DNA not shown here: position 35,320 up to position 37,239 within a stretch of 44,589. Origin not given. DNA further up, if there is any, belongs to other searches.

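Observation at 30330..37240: Tandem array of four self-contained cassettes for T9SS surface proteins with a shared tail and exchangeable heads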

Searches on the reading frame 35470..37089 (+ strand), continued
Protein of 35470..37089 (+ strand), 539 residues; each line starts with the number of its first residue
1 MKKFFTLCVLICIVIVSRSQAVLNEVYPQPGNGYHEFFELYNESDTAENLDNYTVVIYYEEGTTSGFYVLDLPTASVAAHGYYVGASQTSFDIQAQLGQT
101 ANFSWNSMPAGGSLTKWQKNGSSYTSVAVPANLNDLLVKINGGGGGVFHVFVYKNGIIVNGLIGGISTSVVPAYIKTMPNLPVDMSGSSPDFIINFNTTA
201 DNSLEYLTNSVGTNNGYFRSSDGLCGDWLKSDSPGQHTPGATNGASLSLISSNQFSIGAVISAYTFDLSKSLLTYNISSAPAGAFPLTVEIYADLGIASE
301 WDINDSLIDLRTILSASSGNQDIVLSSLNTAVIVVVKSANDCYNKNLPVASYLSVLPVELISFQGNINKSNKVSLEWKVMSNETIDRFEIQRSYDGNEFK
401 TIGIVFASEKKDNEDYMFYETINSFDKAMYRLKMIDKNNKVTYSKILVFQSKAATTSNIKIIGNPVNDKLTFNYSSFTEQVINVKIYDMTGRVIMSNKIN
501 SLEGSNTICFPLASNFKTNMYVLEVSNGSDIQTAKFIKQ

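Call 18: find_encoding_contigs(protein=P0117, flank=10000, max_places=1)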
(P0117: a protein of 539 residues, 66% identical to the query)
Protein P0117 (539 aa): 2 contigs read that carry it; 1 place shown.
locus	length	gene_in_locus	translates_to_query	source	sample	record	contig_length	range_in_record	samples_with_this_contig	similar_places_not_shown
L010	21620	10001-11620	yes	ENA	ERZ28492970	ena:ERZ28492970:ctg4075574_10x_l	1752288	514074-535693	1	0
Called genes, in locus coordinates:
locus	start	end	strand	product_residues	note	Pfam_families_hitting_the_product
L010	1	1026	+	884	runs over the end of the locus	PF20009:GEVED, PF18962:Por_Secre_tail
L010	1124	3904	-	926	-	PF13620:CarboxypepD_reg, PF13715:CarbopepD_reg_2 (weak), PF14905:OMP_b-brl_3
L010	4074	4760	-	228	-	-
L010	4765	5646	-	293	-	PF12679:ABC2_membrane_2, PF12730:ABC2_membrane_4 (weak), PF10920:DUF2705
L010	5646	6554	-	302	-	PF00005:ABC_tran, PF13304:AAA_21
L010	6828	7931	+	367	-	PF18962:Por_Secre_tail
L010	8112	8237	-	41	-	-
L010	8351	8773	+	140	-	-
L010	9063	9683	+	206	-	PF18962:Por_Secre_tail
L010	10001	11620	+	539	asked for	PF00932:LTD, PF18962:Por_Secre_tail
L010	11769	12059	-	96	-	PF13601:HTH_34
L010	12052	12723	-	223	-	-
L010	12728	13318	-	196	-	-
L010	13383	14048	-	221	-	-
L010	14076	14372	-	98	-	PF13239:2TM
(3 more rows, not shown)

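Call 57: predict_structure(alignment_id=A2)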
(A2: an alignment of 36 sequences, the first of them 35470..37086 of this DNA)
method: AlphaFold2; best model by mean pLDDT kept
length: 539 residues; sequences in the alignment: 36
mean_pLDDT: 68.6   pTM: 0.45
mean pLDDT of the five models: 68.6, 67.9, 66.7, 62.7, 61.4
residues with pLDDT >= 90: 37; 70-90: 232; 50-70: 199; < 50: 71
segments of 3 or more residues with pLDDT < 50: 14-17, 142-145, 219-254, 340-358, 452-454
pLDDT, mean of each block of 10 residues (from residue 1): 59 51 70 70 78 89 86 85 83 68 88 91 90 73 59 84 71 87 80 85 64 51 34 38 34 54 69 68 61 64 72 68 74 62 37 36 67 73 75 75 78 73 71 76 61 56 60 63 82 76 58 73 78 76
secondary structure, 60 per line:
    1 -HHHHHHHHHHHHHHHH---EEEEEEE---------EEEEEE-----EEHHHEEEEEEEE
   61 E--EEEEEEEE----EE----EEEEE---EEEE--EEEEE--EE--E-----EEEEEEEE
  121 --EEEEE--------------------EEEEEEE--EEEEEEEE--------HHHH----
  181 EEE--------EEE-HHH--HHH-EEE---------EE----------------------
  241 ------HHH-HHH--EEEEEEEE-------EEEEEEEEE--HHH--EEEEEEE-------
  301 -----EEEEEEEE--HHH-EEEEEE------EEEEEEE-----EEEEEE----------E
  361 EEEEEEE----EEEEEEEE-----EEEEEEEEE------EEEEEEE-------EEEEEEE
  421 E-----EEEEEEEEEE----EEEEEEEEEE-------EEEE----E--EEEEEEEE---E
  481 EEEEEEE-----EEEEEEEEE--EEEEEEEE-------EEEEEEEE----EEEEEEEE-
elements in order: H2-17 E21-27 E37-42 E53-61 E64-71 E82-86 E90-93 E96-100 E113-120 E123-127 E148-154 E157-164 H173-176 E181-183 E192-194 E205-207 E256-263 E271-279 E287-293 E306-313 E320-325 E332-338 E344-349 E360-367 E372-379 E385-393 E400-406 E414-421 E427-436 E441-450 E458-461 E469-476 E480-487 E493-501 E504-511 E519-526 E531-538
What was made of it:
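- On Lamin tail domain (Pfam PF00932) proteins: The AF2 model shows a beta-sandwich there (call 57).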

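Call 63: fold_search(model_id=the predicted structure, library=pdb)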
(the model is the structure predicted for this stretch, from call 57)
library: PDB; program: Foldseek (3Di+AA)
matches with E <= 10: 1751; with E <= 0.001: 187
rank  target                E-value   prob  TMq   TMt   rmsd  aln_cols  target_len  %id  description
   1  8v29_B                1.0e-08  1.00  0.17  0.16  27.2       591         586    8  Cryo-EM structure of human type I OSM receptor complex: model for full extracellular assembly (released 2024-11-20)
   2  8v2b_B                2.7e-08  1.00  0.18  0.17  27.1       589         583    7  Cryo-EM structure of mouse type II OSM receptor complex: model for full extracellular assembly (released 2024-11-20)
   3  8ayh_C                2.9e-08  1.00  0.16  0.13  27.8       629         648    9  Structure of Complement C5 in Complex with small molecule inhibitor and CVF (released 2022-12-21)
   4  3l5j_A                7.1e-08  1.00  0.15  0.25  23.6       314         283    8  Crystal structure of FnIII domains of human GP130 (Domains 4-6) (released 2010-05-12)
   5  5hcc_B                7.8e-08  1.00  0.14  0.12  28.0       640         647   10  Ternary complex of human Complement C5 with Ornithodoros moubata OmCI and Dermacentor andersoni RaCI3. (released 2016-03-30)
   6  6za2_A                1.2e-07  1.00  0.15  0.08  21.8       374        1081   12  Crystal structure of dimeric latent PorU from Porphyromonas gingivalis (released 2021-09-29)
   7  7ad6_B                1.2e-07  1.00  0.15  0.13  27.4       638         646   10  Crystal structure of human complement C5 in complex with the K92 bovine knob domain peptide. (released 2021-03-10)
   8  6rqj_B                1.8e-07  1.00  0.14  0.12  27.3       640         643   10  Structure of human complement C5 complexed with tick inhibitors OmCI, RaCI1 and CirpT1 (released 2020-01-08)
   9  8dh8_A                2.5e-07  1.00  0.18  0.14  32.7       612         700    9  Leptin-bound leptin receptor complex-full ECD (released 2023-04-19)
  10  6za2_B                2.7e-07  1.00  0.14  0.08  21.8       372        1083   12  Crystal structure of dimeric latent PorU from Porphyromonas gingivalis (released 2021-09-29)
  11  8dh9_A                5.3e-07  1.00  0.16  0.17  25.6       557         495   10  Leptin-bound leptin receptor complex-D3-D7 (released 2023-04-19)
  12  5e7l                  6.8e-07  1.00  0.14  0.23  23.0       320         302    8  Crystal structure of mouse CNTN2 FN1-FN3 domains (released 2016-08-31)
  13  7q5z                  7.9e-07  0.99  0.13  0.06  30.1       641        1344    8  Cryo-EM structure of native human A2ML1 (released 2022-04-20)
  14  8v29_C                8.7e-07  1.00  0.17  0.13  32.3       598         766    9  Cryo-EM structure of human type I OSM receptor complex: model for full extracellular assembly (released 2024-11-20)
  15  8v2b_C                1.0e-06  0.99  0.14  0.12  33.8       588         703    8  Cryo-EM structure of mouse type II OSM receptor complex: model for full extracellular assembly (released 2024-11-20)
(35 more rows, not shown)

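Call 77: search_solved_structures(query=A2, max_evalue=0.1)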
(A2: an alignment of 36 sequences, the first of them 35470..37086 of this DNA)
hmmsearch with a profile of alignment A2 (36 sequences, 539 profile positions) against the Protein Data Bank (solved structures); distinct sequences matched with E-value up to 0.1: 0.
